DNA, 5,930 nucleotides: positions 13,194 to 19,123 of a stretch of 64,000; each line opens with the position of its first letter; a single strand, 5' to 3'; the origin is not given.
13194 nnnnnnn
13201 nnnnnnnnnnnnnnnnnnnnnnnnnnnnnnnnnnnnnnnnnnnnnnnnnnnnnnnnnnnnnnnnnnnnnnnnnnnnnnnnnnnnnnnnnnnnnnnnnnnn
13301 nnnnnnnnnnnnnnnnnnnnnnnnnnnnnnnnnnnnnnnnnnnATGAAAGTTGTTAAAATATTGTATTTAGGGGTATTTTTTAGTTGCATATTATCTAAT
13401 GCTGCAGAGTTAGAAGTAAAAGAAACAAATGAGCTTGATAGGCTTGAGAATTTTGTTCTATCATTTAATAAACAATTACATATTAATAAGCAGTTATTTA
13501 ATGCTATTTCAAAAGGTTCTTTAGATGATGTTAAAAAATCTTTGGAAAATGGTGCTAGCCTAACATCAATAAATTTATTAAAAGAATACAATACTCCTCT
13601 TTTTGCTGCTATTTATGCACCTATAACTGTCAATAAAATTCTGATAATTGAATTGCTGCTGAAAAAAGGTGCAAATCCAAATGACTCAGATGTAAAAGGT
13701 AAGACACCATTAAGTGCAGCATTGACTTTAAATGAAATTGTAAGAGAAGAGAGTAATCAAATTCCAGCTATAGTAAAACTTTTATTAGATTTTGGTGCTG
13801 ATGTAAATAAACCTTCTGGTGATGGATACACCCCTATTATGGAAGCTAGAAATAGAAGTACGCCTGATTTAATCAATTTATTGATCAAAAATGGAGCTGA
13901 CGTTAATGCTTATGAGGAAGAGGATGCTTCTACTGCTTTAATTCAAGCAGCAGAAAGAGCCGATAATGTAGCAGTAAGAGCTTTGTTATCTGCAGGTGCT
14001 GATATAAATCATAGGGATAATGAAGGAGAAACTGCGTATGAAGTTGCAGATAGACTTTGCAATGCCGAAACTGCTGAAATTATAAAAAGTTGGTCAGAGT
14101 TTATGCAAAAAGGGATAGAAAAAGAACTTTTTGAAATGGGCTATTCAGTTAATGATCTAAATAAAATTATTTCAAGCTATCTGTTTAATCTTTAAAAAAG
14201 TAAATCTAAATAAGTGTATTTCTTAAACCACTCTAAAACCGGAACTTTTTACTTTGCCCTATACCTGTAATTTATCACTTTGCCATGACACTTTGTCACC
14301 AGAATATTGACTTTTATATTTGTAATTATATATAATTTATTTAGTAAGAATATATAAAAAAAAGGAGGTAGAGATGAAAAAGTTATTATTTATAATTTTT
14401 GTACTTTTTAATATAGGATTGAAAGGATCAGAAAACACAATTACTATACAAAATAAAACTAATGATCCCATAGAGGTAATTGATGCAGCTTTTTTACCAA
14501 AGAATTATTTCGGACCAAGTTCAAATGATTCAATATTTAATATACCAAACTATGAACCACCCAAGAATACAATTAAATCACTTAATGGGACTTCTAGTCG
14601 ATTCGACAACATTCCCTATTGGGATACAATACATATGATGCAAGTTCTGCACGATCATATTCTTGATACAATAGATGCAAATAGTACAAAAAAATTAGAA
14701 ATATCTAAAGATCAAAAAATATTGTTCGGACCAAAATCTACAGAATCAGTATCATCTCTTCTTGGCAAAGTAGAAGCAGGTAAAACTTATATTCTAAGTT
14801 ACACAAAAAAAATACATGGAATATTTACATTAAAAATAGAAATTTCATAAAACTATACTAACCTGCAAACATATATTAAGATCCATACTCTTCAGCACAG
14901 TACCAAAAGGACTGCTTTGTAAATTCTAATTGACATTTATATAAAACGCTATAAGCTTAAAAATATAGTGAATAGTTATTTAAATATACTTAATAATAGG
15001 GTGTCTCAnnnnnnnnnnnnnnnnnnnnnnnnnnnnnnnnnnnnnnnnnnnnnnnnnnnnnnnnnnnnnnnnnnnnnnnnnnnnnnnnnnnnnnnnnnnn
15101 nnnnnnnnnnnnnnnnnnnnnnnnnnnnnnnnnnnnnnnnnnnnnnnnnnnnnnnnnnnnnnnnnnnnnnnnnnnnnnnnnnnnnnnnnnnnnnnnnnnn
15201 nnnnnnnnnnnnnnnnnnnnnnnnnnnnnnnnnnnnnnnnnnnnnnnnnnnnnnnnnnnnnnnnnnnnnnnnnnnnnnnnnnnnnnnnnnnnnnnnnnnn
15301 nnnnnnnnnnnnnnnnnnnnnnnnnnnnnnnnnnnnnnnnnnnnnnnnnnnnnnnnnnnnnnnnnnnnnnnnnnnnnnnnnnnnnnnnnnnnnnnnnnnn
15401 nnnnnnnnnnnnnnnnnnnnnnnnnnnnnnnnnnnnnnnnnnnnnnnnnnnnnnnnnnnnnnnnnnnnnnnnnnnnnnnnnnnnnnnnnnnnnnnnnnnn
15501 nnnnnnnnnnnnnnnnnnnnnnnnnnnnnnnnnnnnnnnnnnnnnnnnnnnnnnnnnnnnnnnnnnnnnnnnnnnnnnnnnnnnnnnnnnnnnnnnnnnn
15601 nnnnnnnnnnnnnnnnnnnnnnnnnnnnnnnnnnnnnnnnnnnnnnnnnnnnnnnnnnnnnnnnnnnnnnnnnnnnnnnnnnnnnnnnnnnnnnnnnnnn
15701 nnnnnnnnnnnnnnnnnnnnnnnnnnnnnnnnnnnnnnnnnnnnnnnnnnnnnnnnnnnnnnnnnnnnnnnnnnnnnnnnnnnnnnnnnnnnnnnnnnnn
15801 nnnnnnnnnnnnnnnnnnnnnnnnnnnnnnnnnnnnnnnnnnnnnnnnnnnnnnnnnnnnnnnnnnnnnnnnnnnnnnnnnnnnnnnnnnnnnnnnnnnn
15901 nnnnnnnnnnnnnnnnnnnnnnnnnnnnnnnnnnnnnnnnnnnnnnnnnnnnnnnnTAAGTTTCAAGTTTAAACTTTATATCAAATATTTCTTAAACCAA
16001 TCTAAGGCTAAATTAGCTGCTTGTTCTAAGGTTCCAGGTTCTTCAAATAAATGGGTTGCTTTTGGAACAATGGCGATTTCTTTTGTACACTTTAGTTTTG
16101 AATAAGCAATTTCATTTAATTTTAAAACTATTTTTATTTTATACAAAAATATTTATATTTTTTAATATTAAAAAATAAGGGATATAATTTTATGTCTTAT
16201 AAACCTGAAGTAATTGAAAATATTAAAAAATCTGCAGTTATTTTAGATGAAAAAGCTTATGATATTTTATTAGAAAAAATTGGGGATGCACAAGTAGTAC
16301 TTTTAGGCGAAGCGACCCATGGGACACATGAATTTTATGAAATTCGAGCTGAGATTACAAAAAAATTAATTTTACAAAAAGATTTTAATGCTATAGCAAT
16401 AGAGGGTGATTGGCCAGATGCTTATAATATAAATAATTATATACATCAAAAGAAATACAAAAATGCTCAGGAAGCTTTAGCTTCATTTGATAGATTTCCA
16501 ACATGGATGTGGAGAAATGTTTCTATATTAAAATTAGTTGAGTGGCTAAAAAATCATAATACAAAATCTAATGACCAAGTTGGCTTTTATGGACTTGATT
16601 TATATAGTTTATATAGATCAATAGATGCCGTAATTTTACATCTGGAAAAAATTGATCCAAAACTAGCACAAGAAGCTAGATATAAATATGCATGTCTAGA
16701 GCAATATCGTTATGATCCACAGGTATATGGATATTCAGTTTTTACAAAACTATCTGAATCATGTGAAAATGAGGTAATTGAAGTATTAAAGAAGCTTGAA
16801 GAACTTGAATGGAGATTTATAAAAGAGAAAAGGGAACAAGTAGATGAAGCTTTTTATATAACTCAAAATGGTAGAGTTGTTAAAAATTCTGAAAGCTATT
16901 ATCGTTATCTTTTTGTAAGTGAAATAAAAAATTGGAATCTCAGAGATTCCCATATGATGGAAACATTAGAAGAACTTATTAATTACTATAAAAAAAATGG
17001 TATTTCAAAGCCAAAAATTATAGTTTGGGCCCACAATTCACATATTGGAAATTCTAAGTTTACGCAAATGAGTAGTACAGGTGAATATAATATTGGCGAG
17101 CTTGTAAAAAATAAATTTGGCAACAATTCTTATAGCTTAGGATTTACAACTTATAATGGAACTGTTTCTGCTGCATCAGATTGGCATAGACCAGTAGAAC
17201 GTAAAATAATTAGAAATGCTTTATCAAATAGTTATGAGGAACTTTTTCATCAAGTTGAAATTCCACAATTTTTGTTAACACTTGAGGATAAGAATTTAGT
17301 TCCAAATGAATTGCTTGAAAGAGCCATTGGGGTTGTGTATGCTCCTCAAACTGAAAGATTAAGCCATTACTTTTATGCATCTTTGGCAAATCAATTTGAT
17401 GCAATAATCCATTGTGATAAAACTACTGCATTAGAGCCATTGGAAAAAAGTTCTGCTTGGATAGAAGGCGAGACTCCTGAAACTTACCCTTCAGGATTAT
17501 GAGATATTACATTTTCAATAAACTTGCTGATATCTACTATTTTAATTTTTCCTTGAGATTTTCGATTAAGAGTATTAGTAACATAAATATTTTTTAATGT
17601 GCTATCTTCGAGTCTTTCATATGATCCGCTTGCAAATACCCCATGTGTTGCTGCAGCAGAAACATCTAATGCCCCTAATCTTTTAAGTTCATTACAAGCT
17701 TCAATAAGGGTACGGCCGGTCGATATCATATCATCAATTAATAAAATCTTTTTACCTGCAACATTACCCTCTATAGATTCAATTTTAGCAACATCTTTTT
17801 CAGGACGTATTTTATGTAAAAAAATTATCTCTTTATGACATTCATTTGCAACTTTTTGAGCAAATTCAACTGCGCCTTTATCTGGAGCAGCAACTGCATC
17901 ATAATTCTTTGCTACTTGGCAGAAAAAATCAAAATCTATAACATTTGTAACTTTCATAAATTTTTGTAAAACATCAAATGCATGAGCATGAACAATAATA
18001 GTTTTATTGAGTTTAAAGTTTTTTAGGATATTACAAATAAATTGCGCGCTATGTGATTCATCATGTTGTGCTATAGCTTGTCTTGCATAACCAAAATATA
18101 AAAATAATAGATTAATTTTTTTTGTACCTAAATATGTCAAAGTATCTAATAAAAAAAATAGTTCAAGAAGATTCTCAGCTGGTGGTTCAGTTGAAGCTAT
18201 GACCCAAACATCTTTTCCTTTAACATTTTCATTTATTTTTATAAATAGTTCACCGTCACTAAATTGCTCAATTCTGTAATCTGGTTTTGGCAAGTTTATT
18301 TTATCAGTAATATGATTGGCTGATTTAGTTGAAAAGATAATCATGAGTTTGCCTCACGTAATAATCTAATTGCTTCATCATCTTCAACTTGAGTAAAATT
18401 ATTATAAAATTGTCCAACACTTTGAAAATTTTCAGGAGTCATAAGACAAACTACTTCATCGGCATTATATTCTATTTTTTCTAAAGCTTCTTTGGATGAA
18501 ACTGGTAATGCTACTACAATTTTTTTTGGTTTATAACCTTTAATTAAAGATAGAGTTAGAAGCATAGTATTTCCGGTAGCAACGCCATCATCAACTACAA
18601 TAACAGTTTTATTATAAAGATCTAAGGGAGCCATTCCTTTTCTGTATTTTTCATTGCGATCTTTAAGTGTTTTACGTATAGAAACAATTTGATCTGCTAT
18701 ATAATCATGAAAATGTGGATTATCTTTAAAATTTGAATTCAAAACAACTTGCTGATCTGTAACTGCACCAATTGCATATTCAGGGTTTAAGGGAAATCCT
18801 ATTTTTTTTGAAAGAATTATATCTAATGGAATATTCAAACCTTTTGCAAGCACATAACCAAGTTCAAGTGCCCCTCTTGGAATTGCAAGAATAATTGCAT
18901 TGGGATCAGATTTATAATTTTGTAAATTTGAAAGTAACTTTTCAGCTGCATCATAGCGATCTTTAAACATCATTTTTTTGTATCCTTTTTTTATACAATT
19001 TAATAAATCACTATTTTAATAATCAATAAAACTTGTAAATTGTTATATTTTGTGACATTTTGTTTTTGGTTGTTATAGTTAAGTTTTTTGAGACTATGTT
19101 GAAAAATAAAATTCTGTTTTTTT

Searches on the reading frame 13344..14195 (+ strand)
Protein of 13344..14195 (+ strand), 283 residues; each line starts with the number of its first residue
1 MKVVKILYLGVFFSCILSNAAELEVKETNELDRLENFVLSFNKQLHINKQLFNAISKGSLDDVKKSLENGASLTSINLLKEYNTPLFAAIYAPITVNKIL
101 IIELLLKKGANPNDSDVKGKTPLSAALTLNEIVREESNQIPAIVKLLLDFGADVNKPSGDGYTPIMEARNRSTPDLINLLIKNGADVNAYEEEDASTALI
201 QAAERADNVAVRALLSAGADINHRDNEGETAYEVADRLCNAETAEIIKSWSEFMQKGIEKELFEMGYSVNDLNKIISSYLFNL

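Call 22: search_protein_families(library=pfam, proteins=[window:13344-14195:+], max_evalue=0.001)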
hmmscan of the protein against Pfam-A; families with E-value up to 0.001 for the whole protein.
window:13344-14195:+ (283 aa): 7 families
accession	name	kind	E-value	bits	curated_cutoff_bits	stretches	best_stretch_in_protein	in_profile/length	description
PF12796.13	Ank_2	-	1.6e-21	77.1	27.3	3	168-246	5-78/90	Ankyrin repeats (3 copies)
PF00023.36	Ank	-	3.3e-21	74.6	21.1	0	160-189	1-30/33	Ankyrin repeat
PF13637.12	Ank_4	-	1.5e-18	66.9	22.7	0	143-168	12-37/50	Ankyrin repeats (many copies)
PF13857.12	Ank_5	-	5.7e-16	58.9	27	2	147-199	1-53/56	Ankyrin repeats (many copies)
PF13606.12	Ank_3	-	7.7e-13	47.7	22.3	0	160-189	1-30/30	Ankyrin repeat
PF23745.1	ANK_LRRK2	-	4.8e-06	26.9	27.5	0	195-247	31-83/130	LRRK2 ANK repeat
PF24521.3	Ank_KRIT1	-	3.9e-05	23.8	80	0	79-126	82-125/149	KRIT1 ankyrin-repeats domain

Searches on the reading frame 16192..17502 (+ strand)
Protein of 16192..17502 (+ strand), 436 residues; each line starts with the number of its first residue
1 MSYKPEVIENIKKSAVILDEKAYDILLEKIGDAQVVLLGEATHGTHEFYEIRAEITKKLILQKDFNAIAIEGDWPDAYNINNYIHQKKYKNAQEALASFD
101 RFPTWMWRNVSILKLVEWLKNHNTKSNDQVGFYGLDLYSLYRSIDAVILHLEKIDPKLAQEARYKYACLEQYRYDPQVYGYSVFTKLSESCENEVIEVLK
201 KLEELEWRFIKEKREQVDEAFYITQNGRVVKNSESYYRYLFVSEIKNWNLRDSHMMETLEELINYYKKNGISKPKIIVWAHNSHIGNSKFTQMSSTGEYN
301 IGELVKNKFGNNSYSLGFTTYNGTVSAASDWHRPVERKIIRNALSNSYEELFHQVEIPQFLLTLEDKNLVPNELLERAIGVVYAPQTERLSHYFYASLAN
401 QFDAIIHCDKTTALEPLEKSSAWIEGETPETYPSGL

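Call 22: search_protein_families(library=pfam, proteins=[window:16192-17502:+], max_evalue=0.001)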
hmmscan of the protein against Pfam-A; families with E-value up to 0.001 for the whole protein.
window:16192-17502:+ (436 aa): 1 family
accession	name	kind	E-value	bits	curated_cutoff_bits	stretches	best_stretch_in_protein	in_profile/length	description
PF05139.19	Erythro_esteras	-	2.9e-118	396.1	26.4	1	62-411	3-358/358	Erythromycin esterase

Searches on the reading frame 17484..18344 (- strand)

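Call 22: search_protein_families(library=pfam, proteins=[window:17484-18344:-], max_evalue=0.001)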
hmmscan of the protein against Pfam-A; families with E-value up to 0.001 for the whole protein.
window:17484-18344:- (286 aa): 4 families
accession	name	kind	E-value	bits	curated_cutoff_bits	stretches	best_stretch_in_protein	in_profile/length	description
PF13793.12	Pribosyltran_N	-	7e-22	77.9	25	1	7-109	11-115/117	N-terminal domain of ribose phosphate pyrophosphokinase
PF14572.12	Pribosyl_synth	-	4.5e-17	63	27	1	190-280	76-170/184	Phosphoribosyl synthetase-associated domain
PF00156.33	Pribosyltran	-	5.1e-15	55.6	26.3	1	146-244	28-131/158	Phosphoribosyl transferase domain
PF14681.12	UPRTase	-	0.00088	19.2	27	0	183-225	106-148/206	Uracil phosphoribosyltransferase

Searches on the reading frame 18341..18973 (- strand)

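Call 22: search_protein_families(library=pfam, proteins=[window:18341-18973:-], max_evalue=0.001)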
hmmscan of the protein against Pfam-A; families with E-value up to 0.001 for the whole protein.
window:18341-18973:- (210 aa): 2 families
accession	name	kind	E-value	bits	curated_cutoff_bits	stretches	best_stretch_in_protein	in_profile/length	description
PF00156.33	Pribosyltran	-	5.3e-19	68.5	26.3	1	6-188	11-152/158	Phosphoribosyl transferase domain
PF14681.12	UPRTase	-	3.5e-05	23.8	27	1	115-174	114-175/206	Uracil phosphoribosyltransferase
